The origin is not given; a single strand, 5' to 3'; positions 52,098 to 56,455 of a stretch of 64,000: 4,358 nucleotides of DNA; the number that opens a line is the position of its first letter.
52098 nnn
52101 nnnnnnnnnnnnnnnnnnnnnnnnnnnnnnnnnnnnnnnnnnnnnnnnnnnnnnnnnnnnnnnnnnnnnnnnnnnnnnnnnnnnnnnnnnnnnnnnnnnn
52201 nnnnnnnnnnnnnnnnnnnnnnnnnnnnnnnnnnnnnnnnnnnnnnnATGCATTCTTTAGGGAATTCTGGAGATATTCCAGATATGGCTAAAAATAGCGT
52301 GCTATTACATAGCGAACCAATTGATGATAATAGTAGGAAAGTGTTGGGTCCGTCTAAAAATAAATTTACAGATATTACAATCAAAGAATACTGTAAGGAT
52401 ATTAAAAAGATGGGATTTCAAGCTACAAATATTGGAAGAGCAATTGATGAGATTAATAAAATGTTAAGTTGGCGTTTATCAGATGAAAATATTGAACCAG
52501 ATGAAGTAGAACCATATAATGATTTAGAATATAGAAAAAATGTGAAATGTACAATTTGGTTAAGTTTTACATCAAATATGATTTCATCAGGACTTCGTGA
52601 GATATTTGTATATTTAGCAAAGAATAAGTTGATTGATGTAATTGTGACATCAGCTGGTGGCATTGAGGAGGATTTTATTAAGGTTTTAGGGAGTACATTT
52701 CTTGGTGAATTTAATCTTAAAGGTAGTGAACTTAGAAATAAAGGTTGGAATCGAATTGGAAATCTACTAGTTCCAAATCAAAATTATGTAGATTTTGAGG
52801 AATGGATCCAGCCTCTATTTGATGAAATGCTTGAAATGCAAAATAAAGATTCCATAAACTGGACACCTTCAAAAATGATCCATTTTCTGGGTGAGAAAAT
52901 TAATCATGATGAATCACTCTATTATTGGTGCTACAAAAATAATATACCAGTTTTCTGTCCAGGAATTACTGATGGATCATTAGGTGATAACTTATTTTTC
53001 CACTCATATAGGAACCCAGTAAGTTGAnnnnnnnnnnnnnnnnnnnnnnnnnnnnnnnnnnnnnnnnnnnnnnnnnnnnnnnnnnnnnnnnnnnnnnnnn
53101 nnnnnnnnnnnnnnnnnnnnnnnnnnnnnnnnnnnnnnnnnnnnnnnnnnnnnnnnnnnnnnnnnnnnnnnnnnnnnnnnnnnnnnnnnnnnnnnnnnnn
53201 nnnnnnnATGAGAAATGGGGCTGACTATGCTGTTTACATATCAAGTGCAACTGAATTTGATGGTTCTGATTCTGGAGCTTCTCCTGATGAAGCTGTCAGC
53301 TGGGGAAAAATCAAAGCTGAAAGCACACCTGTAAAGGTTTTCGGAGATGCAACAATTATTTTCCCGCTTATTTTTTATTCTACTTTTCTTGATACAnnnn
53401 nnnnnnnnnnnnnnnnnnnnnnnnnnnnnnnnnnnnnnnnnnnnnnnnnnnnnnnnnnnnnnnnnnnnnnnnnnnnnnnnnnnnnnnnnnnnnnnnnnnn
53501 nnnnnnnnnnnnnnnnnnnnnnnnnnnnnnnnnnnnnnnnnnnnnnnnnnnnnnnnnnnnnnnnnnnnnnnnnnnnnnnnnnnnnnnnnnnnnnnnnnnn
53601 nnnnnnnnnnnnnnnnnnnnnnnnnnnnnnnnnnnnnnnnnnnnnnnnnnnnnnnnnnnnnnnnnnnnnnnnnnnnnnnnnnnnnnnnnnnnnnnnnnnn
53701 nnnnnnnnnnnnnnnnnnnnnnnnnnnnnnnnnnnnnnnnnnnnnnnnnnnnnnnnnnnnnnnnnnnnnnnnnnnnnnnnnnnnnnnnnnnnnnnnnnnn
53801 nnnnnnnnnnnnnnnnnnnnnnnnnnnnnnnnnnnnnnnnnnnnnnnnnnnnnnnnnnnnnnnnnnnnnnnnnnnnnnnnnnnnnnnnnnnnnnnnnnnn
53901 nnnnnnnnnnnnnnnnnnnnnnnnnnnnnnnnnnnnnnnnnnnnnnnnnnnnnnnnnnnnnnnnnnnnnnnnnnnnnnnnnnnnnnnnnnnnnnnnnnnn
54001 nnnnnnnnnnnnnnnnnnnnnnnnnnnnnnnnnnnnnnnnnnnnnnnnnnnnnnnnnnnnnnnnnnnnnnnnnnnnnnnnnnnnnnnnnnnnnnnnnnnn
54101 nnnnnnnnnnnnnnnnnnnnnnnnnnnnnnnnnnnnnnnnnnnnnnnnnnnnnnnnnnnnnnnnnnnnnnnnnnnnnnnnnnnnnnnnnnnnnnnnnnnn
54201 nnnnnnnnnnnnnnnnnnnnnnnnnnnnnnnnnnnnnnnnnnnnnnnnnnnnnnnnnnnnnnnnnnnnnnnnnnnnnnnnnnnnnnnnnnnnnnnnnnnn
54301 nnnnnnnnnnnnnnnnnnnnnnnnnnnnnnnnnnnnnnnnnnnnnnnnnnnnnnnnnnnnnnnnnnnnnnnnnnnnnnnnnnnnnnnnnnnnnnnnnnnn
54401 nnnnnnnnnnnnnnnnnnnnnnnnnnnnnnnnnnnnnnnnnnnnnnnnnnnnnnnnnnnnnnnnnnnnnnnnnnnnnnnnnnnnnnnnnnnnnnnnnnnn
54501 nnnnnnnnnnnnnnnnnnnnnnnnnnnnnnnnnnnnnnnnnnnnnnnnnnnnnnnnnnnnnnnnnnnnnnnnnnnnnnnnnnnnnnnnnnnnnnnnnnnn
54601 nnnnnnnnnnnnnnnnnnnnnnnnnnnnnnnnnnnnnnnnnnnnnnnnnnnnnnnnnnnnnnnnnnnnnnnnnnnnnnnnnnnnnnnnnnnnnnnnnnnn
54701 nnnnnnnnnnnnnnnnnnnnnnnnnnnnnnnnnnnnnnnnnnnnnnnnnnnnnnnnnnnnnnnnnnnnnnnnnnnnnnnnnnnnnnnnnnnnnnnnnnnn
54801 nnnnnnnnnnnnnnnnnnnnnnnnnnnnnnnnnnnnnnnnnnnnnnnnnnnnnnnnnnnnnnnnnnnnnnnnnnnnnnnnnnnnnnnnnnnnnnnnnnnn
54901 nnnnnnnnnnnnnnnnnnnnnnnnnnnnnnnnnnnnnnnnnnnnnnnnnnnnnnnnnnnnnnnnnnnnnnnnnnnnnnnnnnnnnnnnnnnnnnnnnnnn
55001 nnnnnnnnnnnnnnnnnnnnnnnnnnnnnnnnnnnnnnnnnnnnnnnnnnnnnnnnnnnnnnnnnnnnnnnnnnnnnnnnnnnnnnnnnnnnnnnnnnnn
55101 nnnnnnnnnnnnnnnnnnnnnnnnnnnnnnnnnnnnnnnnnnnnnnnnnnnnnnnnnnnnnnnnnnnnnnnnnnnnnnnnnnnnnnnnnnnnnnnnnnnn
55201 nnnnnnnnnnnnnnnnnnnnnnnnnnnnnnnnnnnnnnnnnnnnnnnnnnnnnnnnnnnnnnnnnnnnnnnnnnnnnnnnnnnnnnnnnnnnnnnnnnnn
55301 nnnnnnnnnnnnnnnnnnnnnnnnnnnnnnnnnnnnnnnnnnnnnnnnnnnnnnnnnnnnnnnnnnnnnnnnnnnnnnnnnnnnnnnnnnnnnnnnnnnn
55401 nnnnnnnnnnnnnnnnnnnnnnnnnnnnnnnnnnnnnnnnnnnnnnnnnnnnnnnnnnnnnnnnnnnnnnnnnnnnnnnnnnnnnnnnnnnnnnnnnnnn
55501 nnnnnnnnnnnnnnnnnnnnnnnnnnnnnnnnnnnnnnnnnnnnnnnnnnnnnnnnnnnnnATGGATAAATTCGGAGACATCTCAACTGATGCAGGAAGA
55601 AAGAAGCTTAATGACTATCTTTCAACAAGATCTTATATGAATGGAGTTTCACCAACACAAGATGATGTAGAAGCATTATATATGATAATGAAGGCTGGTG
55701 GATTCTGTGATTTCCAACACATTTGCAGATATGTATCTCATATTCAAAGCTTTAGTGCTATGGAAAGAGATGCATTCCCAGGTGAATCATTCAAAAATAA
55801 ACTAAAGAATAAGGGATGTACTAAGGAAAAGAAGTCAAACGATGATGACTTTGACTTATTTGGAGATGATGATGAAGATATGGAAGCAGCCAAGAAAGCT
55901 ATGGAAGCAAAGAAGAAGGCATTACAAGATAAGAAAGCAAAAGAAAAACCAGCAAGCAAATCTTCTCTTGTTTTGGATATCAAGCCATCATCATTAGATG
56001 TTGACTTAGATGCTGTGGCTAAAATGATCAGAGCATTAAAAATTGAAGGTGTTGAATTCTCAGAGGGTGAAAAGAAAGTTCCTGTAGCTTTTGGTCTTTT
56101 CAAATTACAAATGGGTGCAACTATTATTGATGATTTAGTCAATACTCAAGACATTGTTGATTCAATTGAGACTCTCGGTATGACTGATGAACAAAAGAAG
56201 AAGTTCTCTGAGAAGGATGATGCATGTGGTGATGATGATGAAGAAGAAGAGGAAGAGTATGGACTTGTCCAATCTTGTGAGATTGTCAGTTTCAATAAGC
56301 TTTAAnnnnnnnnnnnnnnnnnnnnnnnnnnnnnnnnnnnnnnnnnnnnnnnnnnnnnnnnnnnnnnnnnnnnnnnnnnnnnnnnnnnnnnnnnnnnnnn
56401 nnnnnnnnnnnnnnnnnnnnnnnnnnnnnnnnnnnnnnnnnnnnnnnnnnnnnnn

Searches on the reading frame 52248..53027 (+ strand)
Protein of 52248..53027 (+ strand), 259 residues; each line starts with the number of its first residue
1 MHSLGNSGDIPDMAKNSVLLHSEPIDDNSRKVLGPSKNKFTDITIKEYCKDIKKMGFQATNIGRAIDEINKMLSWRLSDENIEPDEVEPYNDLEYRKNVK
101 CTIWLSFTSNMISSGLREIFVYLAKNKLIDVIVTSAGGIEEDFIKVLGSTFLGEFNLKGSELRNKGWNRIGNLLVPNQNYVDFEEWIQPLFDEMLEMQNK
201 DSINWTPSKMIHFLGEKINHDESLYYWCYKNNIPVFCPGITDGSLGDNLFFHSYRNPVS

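Call 63: search_protein_families(library=pfam, proteins=[window:52248-53027:+], max_evalue=0.01)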
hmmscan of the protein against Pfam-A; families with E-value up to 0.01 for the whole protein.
window:52248-53027:+ (259 aa): 1 family
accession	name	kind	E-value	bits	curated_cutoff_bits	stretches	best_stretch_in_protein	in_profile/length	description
PF01916.23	DS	-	4.5e-70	236.6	27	1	50-253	4-181/288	Deoxyhypusine synthase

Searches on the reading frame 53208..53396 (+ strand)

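Call 73: search_protein_families(library=pfam, proteins=[window:53208-53396:+], max_evalue=10)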
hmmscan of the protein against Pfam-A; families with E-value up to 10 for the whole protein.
window:53208-53396:+ (63 aa): 1 family
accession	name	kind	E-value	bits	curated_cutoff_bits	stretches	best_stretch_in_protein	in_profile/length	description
PF01916.23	DS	-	3.3e-25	89.4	27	1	1-58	230-287/288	Deoxyhypusine synthase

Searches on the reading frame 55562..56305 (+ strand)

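Call 63: search_protein_families(library=pfam, proteins=[window:55562-56305:+], max_evalue=0.01)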
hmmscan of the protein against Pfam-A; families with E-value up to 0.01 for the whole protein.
window:55562-56305:+ (247 aa): 2 families
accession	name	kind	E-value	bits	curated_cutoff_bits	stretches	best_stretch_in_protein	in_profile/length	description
PF00736.24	EF1_GNE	-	1.4e-16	60.8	20.8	1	136-205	2-71/88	EF-1 guanine nucleotide exchange domain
PF21972.1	Arc1p_N_like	-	0.0046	17.7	27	0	14-62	22-78/81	Nuclear-export cofactor Arc1p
